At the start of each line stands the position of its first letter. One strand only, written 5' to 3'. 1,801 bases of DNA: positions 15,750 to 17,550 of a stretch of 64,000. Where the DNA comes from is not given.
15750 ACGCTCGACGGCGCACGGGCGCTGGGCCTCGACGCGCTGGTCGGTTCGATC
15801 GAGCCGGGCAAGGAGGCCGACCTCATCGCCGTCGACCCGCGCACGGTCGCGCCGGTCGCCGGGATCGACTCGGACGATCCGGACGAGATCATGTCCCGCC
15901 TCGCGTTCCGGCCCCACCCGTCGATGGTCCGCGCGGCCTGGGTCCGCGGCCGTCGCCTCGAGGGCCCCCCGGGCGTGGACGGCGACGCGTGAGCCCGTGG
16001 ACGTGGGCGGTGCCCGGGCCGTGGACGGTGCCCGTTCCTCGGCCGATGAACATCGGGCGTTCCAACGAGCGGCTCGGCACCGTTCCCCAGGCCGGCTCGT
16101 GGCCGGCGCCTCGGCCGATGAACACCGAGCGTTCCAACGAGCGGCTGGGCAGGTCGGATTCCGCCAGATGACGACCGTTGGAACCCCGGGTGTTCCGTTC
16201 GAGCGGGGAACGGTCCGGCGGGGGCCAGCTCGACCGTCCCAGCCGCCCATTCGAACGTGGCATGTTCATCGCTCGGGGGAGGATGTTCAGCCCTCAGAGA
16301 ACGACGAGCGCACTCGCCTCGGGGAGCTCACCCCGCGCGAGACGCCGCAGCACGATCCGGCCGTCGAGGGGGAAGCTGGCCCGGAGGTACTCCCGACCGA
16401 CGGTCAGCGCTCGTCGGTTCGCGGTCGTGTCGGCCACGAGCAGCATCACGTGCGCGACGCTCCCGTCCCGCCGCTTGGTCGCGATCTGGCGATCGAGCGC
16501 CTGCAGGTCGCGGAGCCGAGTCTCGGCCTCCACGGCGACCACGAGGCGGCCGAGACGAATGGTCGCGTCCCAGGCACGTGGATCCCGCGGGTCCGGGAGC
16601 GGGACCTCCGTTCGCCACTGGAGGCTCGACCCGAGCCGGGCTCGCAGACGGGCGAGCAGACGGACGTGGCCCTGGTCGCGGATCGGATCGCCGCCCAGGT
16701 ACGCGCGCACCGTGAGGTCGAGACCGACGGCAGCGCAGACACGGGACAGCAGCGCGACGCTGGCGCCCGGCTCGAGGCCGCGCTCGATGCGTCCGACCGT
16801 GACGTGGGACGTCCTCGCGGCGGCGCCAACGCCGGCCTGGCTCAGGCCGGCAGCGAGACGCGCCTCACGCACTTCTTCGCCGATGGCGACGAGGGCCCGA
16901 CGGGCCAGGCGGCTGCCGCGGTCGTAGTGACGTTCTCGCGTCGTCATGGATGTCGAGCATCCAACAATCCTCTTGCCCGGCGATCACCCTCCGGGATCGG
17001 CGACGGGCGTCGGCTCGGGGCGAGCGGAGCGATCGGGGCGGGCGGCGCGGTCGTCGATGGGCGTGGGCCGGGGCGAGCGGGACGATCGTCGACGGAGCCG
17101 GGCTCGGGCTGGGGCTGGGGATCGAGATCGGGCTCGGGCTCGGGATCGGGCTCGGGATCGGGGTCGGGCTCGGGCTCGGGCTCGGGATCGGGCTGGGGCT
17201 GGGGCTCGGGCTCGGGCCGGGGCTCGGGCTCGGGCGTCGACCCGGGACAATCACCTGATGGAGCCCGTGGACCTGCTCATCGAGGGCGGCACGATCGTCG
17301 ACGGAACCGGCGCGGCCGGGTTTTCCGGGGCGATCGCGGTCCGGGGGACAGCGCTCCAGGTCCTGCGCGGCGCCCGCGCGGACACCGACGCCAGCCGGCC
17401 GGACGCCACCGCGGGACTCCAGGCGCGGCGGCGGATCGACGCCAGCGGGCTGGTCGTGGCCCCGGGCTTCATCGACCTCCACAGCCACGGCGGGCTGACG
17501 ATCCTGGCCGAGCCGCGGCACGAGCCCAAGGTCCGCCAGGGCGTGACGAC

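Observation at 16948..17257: Divergent promoter region built almost entirely of repeats, including a 132-bp hexanucleotide array that is a textbook multi-G-quadruplex motif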

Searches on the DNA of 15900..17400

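Call 47: search_rna_families(source=window, start=15900, end=17400, threshold=evalue, max_evalue=1)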
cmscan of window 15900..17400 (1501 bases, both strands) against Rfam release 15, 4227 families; matches with E-value up to 1: 0.
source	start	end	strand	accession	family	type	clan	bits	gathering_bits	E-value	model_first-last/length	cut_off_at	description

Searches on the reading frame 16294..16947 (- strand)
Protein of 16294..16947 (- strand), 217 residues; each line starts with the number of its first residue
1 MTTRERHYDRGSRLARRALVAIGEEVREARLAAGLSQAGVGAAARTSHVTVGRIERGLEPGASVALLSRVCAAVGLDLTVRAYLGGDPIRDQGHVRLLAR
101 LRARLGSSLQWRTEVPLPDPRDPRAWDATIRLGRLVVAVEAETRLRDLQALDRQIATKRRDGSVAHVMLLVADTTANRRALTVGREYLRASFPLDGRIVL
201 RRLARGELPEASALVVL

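Call 5: search_protein_families(library=pfam, proteins=[window:16294-16947:-])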
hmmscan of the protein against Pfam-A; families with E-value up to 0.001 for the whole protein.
window:16294-16947:- (217 aa): 2 families
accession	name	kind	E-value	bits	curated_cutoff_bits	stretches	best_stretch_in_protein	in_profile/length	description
PF13560.12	HTH_31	-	9.4e-09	35.9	27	1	22-84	2-64/64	Helix-turn-helix domain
PF01381.28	HTH_3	-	1.8e-06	28.3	23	1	26-79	1-53/55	Helix-turn-helix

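Call 19: find_encoding_contigs(protein=window:16297-16947:-, flank=3000, max_places=10)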
Protein window:16297-16947:- (217 aa): no gene with exactly this product is on record in the collection.

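Call 21: find_related_loci(query=window:16297-16947:-, collection=metagenome_contigs, flank=2500)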
Query window:16297-16947:- (217 aa) in metagenome_contigs; peptide patterns used: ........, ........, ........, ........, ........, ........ (x = any residue, [..] = any of these).
290 stretches matched a pattern; 7 encode a relative of the query (tblastn E <= 1e-3); 7 distinct loci.
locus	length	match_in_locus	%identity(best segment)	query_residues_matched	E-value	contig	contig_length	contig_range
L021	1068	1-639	53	5-217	4e-65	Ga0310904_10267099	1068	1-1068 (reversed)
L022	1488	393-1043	52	1-217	4e-62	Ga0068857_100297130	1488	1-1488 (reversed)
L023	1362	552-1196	53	3-217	2e-61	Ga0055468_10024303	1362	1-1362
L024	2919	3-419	64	79-217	1e-47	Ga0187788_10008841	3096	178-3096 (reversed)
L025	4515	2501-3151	48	1-217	7e-54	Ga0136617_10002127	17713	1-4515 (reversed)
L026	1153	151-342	38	17-81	5e-8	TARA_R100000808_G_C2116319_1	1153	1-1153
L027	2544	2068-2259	38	17-81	6e-8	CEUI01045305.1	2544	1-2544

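Call 36: find_related_loci(query=window:16297-16947:-, collection=genome_contigs, flank=1500)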
Query window:16297-16947:- (217 aa) in genome_contigs; peptide patterns used: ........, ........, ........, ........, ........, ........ (x = any residue, [..] = any of these).
217 stretches matched a pattern; 3 encode a relative of the query (tblastn E <= 1e-3); 3 distinct loci.
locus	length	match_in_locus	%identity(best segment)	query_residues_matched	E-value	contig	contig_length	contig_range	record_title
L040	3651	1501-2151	70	1-217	2e-89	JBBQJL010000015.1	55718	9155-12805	MAG: Candidatus Limnocylindrales bacterium isolate Co_metawrap_725 Cmw_725_k141_13463641_length_55718_cov_14.0000, whole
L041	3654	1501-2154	46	1-217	3e-45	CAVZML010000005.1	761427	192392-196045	MAG: uncultured Chloroflexia bacterium isolate MFD02199.bin.2.145 genome assembly, contig: contig_18982, whole genome sh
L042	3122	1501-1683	44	15-76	1e-7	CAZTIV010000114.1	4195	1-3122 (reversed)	MAG TPA_asm: uncultured Gemmatimonadaceae bacterium isolate SRP217488_co1_129 genome assembly, contig: NODE_26607_length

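Call 48: search_protein_families(library=ncbifam, proteins=[window:16297-16947:-], max_evalue=0.01)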
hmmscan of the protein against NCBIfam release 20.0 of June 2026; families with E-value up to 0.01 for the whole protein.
window:16297-16947:- (217 aa): 3 families
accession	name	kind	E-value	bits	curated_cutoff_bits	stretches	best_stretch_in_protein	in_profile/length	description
TIGR03070.1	couple_hipB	subfamily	3.7e-06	26.8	71.65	1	21-78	2-58/58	type II toxin-antitoxin system Y4mF family antitoxin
NF006015.0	PRK08154.1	subfamily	0.00018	20.8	204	1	10-79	19-87/314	anaerobic benzoate catabolism transcriptional regulator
NF041677.1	trans_regClgR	equivalog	0.00027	21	170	1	21-87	8-73/113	transcriptional regulator ClgR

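Call 66: find_homologous_proteins(query=window:16297-16947:-, max_evalue=0.00001)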
Query window:16297-16947:- (217 aa): 522 proteins with E <= 0.00001 among 8000 candidates; the best 120 are listed.
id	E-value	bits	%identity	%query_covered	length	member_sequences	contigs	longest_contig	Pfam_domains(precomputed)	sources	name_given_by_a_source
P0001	4.7e-127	440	100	100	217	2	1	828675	PF01381.29,PF13560.13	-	-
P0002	1.4e-106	373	85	100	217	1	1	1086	PF01381.29,PF13560.13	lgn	-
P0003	3.4e-102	359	82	100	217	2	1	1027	PF01381.29,PF13560.13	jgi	-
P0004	2.0e-83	297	71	100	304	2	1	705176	PF01381.29,PF13560.13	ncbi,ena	-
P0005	1.4e-82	295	71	100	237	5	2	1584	PF01381.29,PF13560.13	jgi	jgi:transcriptional regulator with XRE-family HTH domain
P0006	2.2e-81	291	70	100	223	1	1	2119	PF01381.29,PF13560.13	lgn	-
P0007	4.2e-81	290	70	100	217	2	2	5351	PF01381.29,PF13560.13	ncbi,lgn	ncbi:MAG: helix-turn-helix transcriptional regulator [Candidatus Limnocylindrales bacterium]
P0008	8.2e-80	286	71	100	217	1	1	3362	PF01381.29,PF13560.13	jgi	jgi:transcriptional regulator with XRE-family HTH domain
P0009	4.0e-79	283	69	100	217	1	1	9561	PF01381.29,PF13560.13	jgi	jgi:transcriptional regulator with XRE-family HTH domain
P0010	9.3e-78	279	67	100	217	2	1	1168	PF01381.29,PF13560.13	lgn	-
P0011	1.3e-74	269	64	100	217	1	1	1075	PF01381.29,PF13560.13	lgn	-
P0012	8.1e-70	253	63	100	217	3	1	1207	PF13560.13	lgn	-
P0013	2.6e-69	251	68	91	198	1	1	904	PF01381.29,PF13560.13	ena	-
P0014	8.3e-64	233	57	100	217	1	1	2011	PF01381.29,PF13560.13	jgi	jgi:transcriptional regulator with XRE-family HTH domain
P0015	1.1e-63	233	59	100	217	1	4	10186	PF13744.13,PF01381.29,PF13560.13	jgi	jgi:transcriptional regulator with XRE-family HTH domain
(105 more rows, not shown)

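Call 67: find_encoding_contigs(protein=P0002, flank=3000, max_places=5)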
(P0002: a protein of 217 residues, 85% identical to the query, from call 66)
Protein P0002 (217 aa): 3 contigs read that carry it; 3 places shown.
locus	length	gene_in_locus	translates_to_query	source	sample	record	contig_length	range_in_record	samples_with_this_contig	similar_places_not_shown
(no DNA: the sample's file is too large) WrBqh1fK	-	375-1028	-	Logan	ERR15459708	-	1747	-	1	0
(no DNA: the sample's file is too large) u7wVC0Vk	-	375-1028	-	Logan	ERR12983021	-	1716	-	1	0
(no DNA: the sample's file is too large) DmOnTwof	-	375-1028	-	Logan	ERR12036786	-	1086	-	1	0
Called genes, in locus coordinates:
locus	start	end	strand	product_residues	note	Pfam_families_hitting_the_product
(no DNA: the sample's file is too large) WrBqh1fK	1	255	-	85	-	?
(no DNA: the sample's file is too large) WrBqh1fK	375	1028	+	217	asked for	PF13560:HTH_31, PF01381:HTH_3 (weak)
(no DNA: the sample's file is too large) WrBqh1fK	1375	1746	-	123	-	?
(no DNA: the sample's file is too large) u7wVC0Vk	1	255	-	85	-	?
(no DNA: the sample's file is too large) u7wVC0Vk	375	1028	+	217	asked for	PF13560:HTH_31, PF01381:HTH_3 (weak)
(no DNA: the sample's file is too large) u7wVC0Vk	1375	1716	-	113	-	?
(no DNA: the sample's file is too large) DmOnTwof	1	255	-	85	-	?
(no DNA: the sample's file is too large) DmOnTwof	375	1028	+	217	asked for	PF13560:HTH_31, PF01381:HTH_3 (weak)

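Call 68: find_encoding_contigs(protein=P0003, flank=3000, max_places=5)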
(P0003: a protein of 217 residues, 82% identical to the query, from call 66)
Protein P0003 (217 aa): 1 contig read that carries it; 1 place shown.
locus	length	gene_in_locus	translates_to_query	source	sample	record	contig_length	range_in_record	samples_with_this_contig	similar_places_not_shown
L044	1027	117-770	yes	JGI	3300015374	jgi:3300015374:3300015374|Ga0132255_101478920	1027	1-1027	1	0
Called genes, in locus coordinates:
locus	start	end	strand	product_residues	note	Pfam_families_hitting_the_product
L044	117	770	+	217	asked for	PF13560:HTH_31 (weak), PF01381:HTH_3 (weak)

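Call 70: search_solved_structures(query=window:16297-16947:-, max_evalue=0.1)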
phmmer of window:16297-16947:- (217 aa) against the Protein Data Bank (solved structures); distinct sequences matched with E-value up to 0.1: 3.
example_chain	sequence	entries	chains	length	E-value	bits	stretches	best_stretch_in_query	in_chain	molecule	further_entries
5woq_A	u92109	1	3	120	0.011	19.1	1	20-89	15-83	Transcriptional regulator ClgR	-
1y7y_A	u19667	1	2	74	0.033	17.6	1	18-79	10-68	C.AhdI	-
7ewc_A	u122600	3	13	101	0.06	16.7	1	25-86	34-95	Putative antitoxin HigA2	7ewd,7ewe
